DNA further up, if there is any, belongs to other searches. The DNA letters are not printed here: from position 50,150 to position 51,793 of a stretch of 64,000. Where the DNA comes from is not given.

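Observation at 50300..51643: Phage fibre-module protein made almost entirely of about 35 tandem 11-residue repeats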

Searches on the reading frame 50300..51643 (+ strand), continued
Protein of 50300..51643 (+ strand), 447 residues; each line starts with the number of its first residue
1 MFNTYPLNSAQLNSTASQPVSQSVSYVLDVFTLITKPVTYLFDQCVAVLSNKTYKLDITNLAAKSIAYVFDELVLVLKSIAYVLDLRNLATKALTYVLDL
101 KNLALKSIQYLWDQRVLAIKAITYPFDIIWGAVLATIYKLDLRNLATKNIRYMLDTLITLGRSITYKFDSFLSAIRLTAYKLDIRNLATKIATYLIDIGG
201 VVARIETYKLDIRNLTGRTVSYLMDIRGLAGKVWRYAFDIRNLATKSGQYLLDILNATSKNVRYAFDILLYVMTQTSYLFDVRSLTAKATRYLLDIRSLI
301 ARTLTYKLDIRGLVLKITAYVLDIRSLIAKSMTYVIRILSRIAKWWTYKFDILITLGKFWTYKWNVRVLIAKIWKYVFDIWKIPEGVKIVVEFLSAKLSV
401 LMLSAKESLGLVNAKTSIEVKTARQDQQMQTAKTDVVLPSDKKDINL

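Call 53: fold_search(model_id=the predicted structure, library=pdb)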
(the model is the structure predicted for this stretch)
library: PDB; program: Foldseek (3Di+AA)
matches with E <= 10: 59; with E <= 0.001: 0
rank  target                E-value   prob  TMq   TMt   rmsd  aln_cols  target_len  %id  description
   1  4xkv                  7.2e-01  0.03  0.09  0.08  17.0       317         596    8  Tailspike protein mutant D339N of E. coli bacteriophage HK620 (released 2016-01-20)
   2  5olp_A                9.7e-01  0.06  0.14  0.15  23.9       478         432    8  Galacturonidase (released 2017-11-29)
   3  5awg_F                1.1e+00  0.28  0.23  0.27  20.2       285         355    8  Crystal structure of Hg-bound SufB-SufC-SufD complex from Escherichia coli (released 2015-11-11)
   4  5awf_B                1.2e+00  0.12  0.17  0.18  21.0       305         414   10  Crystal structure of SufB-SufC-SufD complex from Escherichia coli (released 2015-11-11)
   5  4xlh                  1.2e+00  0.04  0.12  0.10  16.5       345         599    8  Tailspike protein double mutant D339A/E372A of E. coli bacteriophage HK620 (released 2016-01-20)
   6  4ihg_D                1.3e+00  0.03  0.09  0.10  19.4       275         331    9  Chasing Acyl Carrier Protein Through a Catalytic Cycle of Lipid A Production (released 2013-11-13)
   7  3riq                  1.6e+00  0.02  0.13  0.11  22.7       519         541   10  Siphovirus 9NA tailspike receptor binding domain (released 2012-02-29)
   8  9mne_A                1.6e+00  0.02  0.09  0.06  21.2       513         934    9  Crystal structure of enteropathogenic Escherichia coli EspC (released 2025-10-29)
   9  6p83_B                1.7e+00  0.02  0.09  0.10  19.6       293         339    8  E.coli LpxD in complex with compound 1o (released 2019-08-28)
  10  4ihh_E                1.8e+00  0.01  0.08  0.09  19.6       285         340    7  Chasing Acyl Carrier Protein Through a Catalytic Cycle of Lipid A Production (released 2013-11-13)
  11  2vji                  1.9e+00  0.02  0.12  0.10  15.2       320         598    9  Tailspike protein of E.coli bacteriophage HK620 (released 2008-07-01)
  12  7o7t                  2.0e+00  0.02  0.10  0.08  16.7       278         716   10  Structure of the PL6 family alginate lyase Patl3640 from Pseudoalteromonas atlantica T6c in complex with 4-deoxy-L-eryth (released 2021-07-28)
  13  3eh0_A                2.0e+00  0.01  0.08  0.10  19.8       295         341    7  Crystal Structure of LpxD from Escherichia coli (released 2009-08-18)
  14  4xqf                  2.1e+00  0.03  0.12  0.10  15.6       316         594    8  Tailspike protein mutant E372Q (delta D470/N471) of E. coli bacteriophage HK620 (released 2016-01-27)
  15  4xot_A                2.2e+00  0.03  0.13  0.10  15.6       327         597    8  Tailspike protein mutant E372Q of E. coli bacteriophage HK620 in complex with pentasaccharide (released 2016-01-27)
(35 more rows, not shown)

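Call 63: find_encoding_contigs(protein=P0002, flank=10000, max_places=3)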
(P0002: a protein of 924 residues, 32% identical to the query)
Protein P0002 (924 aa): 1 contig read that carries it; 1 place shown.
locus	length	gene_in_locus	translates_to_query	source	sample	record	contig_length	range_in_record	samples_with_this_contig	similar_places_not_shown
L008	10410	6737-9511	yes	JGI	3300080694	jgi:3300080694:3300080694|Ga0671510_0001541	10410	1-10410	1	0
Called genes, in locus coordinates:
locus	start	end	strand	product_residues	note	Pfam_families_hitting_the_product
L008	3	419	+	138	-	?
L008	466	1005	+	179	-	-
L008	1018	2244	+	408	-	-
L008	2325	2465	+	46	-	PF24434:DUF7557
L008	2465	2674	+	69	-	-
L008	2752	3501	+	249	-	-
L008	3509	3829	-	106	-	-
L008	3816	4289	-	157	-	-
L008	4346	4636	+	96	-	-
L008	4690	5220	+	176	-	-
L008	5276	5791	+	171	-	-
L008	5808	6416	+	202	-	-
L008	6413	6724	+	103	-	-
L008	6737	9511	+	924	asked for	-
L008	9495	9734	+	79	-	-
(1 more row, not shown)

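Call 64: find_encoding_contigs(protein=P0007, flank=10000, max_places=3)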
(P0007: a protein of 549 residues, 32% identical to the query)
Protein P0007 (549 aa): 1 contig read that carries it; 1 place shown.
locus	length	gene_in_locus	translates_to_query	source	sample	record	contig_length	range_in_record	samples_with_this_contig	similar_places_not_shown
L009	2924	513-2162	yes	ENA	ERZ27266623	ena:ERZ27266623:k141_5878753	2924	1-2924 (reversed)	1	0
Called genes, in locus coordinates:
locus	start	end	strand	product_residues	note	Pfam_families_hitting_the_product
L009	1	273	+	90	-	?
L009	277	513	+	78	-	-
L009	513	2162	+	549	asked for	-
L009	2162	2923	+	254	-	?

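Call 66: search_protein_families(library=phrogs, proteins=[P0002, P0005, P0012, P0010, P0014, P0001, P0033, P0023, P0006, P0003], max_evalue=0.001)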
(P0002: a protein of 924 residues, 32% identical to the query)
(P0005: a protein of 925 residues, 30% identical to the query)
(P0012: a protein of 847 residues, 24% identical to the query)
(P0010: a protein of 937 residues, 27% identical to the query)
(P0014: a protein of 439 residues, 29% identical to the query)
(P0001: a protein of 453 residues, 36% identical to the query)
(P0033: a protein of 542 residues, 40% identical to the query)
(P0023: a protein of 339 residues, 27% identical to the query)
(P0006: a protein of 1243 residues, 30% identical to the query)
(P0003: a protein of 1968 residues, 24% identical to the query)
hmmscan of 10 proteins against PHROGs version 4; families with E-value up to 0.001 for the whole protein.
P0002 (924 aa): 0 families

P0005 (925 aa): 0 families

P0012 (847 aa): 0 families

P0010 (937 aa): 0 families

P0014 (439 aa): 0 families

P0001 (453 aa): 0 families

P0033 (542 aa): 1 family
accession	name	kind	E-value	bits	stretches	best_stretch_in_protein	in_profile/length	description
phrog_26502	-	head and packaging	8.1e-08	32.2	1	418-504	481-566/620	virion structural protein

P0023 (339 aa): 0 families

P0006 (1243 aa): 1 family
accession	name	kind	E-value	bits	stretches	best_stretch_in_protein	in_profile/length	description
phrog_19577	-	head and packaging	9.1e-08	32.6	0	971-1078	65-173/378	minor head protein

P0003 (1968 aa): 2 families
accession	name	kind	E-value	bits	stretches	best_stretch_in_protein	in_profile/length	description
phrog_2990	-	unknown function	0.00017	22.8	0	1273-1352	28-108/133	-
phrog_36335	-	unknown function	0.00095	19.9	0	1277-1345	68-136/165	-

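Call 67: search_dna_similar(query=P0006, collection=phages, mode=protein, max_evalue=0.001, max_rows=15)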
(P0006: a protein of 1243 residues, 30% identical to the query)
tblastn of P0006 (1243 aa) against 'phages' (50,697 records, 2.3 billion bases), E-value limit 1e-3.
Records with a match: 3; places in all: 4; records where one place covers at least 80% of the query: 0.
Best place of each record, by identity: <60% 3.
By first word of the organism name: Brevundimonas 1; Microcystis 1; Vibrio 1.
By host as written in the record: Brevundimonas goettingensis LVF2 1; Microcystis elabens 1; Shewanella 1.
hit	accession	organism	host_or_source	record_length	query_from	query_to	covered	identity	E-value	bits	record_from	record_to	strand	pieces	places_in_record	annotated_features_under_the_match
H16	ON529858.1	Brevundimonas phage vB_BgoS-Bajun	Brevundimonas goettingensis LVF2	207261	227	587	29%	27.3%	1e-5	56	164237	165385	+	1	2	hypothetical protein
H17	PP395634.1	Microcystis phage Mel-JY01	Microcystis elabens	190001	848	1141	24%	24.6%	2e-6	59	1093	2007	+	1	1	hypothetical protein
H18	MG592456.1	Vibrio phage 1.081.O._10N.286.52.C2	Shewanella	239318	956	1123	14%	16.0%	3e-4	51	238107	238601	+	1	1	tail sheath stabilizer | NVP1081O_CRISPR_spacer_6 | NVP1081O_CRISPR_spacer_2 | NVP1081O_CRISPR_spacer_3 | NVP1081O_CRISPR_spacer_4 | and 1 other names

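Call 68: search_dna_similar(query=P0002, collection=phages, mode=protein, max_evalue=0.001, max_rows=15)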
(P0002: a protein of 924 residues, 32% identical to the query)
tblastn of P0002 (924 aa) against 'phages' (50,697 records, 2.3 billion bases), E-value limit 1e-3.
No match.

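Call 69: get_annotated_region(hit=H17, flank=6000)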
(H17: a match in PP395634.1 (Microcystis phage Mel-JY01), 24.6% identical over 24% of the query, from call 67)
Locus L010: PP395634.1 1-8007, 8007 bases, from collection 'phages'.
description: Microcystis phage Mel-JY01, complete genome.
organism: Microcystis phage Mel-JY01 (NCBI taxid 3126653)
taxonomy: Viruses; Duplodnaviria; Heunggongvirae; Uroviricota; Caudoviricetes
host: Microcystis elabens; source: -; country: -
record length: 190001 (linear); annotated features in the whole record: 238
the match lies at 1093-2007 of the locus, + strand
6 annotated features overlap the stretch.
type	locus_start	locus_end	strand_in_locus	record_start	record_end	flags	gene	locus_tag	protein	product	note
CDS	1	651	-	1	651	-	-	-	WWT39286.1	hypothetical protein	-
CDS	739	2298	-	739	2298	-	-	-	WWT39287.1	hypothetical protein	-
CDS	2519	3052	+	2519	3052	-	-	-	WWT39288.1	hypothetical protein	-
CDS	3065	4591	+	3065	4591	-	-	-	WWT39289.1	structural protein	-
CDS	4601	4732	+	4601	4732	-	-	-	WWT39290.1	hypothetical protein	-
CDS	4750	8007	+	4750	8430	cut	-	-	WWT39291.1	methyltransferase FkbM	-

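Call 73: search_protein_families(library=ncbifam, proteins=[window:50300-51643:+, P0002, P0007, P0014, P0003, P0009, P0019], max_evalue=0.01)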
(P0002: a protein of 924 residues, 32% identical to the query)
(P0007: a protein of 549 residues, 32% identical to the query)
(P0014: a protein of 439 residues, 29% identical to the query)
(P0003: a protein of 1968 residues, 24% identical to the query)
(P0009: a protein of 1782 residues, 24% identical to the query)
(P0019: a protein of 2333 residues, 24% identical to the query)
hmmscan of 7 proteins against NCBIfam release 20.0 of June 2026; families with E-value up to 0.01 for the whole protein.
window:50300-51643:+ (447 aa): 0 families

P0002 (924 aa): 0 families

P0007 (549 aa): 0 families

P0014 (439 aa): 0 families

P0003 (1968 aa): 2 families
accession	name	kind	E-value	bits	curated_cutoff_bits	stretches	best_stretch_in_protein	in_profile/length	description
TIGR02168.1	SMC_prok_B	equivalog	0.0003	18.7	567.35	0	1116-1220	402-506/1181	chromosome segregation protein SMC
TIGR04523.1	Mplasa_alph_rch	subfamily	0.0039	15.2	270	0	1111-1207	202-297/745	helix-rich protein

P0009 (1782 aa): 0 families

P0019 (2333 aa): 1 family
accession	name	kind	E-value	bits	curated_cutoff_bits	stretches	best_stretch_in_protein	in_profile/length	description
TIGR00412.2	redox_disulf_2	subfamily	0.00089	19.6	62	0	1915-1953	14-51/75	MTH895/ArsE family thioredoxin-like protein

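Call 75: find_related_loci(query=A1, collection=genome_contigs, flank=10000)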
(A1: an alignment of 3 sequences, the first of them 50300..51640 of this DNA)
Query A1 (447 aa) in genome_contigs; peptide patterns used: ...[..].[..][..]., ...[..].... (x = any residue, [..] = any of these).
60 stretches matched a pattern; 7 encode a relative of the query (tblastn E <= 1e-3); 7 distinct loci.
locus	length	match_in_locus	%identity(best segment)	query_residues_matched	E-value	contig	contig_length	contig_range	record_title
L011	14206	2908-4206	56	1-447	1e-160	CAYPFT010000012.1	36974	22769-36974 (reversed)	MAG TPA_asm: uncultured Candidatus Saccharibacteria bacterium isolate SRP090828_co3_53 genome assembly, contig: NODE_140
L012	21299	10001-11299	56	1-447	2e-158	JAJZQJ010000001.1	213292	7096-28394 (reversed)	MAG: bacterium isolate SKS1.bin43 NODE_53_length_213292_cov_3.190327, whole genome shotgun sequence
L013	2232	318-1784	55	1-447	1e-169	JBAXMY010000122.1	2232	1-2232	MAG: archaeon isolate ELA465 MAG465_122, whole genome shotgun sequence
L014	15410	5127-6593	55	1-447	3e-157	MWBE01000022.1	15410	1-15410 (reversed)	MAG: Parcubacteria group bacterium ADurb.Bin326 BWY53_contig000022, whole genome shotgun sequence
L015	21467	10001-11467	53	1-447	2e-156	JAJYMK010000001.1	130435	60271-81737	MAG: bacterium isolate DBS2-4.bin128 NODE_161_length_130435_cov_5.14391, whole genome shotgun sequence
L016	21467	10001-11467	54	1-447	5e-156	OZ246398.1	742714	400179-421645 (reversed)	MAG: uncultured Candidatus Saccharibacteria bacterium isolate SRP292972_co1_38 genome assembly, chromosome: 1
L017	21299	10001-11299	57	1-447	6e-162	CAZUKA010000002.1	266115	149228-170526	MAG TPA_asm: uncultured Gammaproteobacteria bacterium isolate SRP239054_co1_60 genome assembly, contig: NODE_17_length_2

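Call 88: fold_search(model_id=the predicted structure, library=viral)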
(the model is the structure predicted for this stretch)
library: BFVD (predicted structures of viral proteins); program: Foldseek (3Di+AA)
matches with E <= 10: 251; with E <= 0.001: 1
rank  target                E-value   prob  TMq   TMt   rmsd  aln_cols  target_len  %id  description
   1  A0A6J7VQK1            7.9e-04  0.33  0.10  0.11  29.9       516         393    9  Uncharacterized protein [uncultured Caudovirales phage]
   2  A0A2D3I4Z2            9.1e-03  0.96  0.17  0.29  16.5       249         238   14  ORF1053 [White spot syndrome virus]
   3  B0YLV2                1.6e-02  0.13  0.10  0.14  17.8       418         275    8  Trophozoite antigen-like protein [Glossina hytrovirus (isolate Glossina pallidipes/Ethiopia/Seibersdorf/-)]
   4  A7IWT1                1.6e-02  0.75  0.13  0.21  17.6       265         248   10  Uncharacterized protein b406L [Paramecium bursaria Chlorella virus NY2A]
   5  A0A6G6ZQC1            5.0e-02  0.97  0.24  0.35  12.5       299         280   13  (no name in the UniProt tables at hand)
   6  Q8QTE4                5.0e-02  0.12  0.13  0.12  21.4       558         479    9  WSSV184 [White spot syndrome virus]
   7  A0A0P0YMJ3            6.4e-02  0.18  0.16  0.07  20.4       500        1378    5  (no name in the UniProt tables at hand)
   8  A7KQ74                6.7e-02  0.30  0.20  0.23  16.0       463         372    9  Uncharacterized protein [Gallid alphaherpesvirus 2]
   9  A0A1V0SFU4            8.6e-02  0.25  0.18  0.11  23.2       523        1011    8  Uncharacterized protein [Hokovirus HKV1]
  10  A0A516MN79            9.5e-02  0.23  0.20  0.11  18.9       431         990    5  (no name in the UniProt tables at hand)
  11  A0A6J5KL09            1.5e-01  0.21  0.21  0.14  18.8       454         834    8  Parallel beta-helix repeat [uncultured Caudovirales phage]
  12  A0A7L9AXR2            1.5e-01  0.03  0.08  0.06  21.2       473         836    8  Uncharacterized protein [Pyramimonas orientalis virus]
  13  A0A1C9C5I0            1.7e-01  0.60  0.32  0.39  12.7       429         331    9  Uncharacterized protein [Heterosigma akashiwo virus 01]
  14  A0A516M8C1            1.7e-01  0.13  0.16  0.16  20.2       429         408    8  (no name in the UniProt tables at hand)
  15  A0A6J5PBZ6            1.7e-01  0.10  0.14  0.16  17.7       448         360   12  Uncharacterized protein [uncultured Caudovirales phage]
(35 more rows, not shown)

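Call 89: find_encoding_contigs(protein=P0006, flank=10000, max_places=2)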
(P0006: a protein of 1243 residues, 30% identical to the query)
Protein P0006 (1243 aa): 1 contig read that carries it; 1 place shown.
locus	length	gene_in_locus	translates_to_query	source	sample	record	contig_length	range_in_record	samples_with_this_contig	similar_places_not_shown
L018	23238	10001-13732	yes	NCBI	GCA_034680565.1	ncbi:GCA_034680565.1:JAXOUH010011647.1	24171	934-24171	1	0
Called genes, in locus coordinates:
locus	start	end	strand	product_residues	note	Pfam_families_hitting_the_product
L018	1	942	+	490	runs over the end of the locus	-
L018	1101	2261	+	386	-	-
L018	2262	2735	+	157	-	-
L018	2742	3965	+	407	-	-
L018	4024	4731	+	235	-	-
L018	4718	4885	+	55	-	-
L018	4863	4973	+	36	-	PF13248:Zn_ribbon_3 (weak)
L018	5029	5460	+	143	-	-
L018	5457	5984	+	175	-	-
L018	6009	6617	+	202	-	-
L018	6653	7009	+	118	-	-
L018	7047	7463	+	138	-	-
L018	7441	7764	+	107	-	-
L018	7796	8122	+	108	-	-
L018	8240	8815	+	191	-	-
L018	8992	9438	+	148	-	-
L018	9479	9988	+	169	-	-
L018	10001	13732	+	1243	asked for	-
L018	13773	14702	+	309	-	PF18906:Phage_tube_2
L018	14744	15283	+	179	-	-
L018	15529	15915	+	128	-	-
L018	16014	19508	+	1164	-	-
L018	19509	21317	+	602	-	-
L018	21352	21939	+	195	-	-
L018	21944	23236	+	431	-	?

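Call 90: find_encoding_contigs(protein=P0023, flank=10000, max_places=2)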
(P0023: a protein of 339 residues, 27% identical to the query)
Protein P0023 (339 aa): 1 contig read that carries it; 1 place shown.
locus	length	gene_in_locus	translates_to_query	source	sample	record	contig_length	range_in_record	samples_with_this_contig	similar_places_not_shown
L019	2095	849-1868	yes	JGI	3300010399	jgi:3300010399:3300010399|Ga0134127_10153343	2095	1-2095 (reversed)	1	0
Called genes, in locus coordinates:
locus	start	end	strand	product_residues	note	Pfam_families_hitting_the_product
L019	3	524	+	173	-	?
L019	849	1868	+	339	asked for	-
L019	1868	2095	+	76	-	?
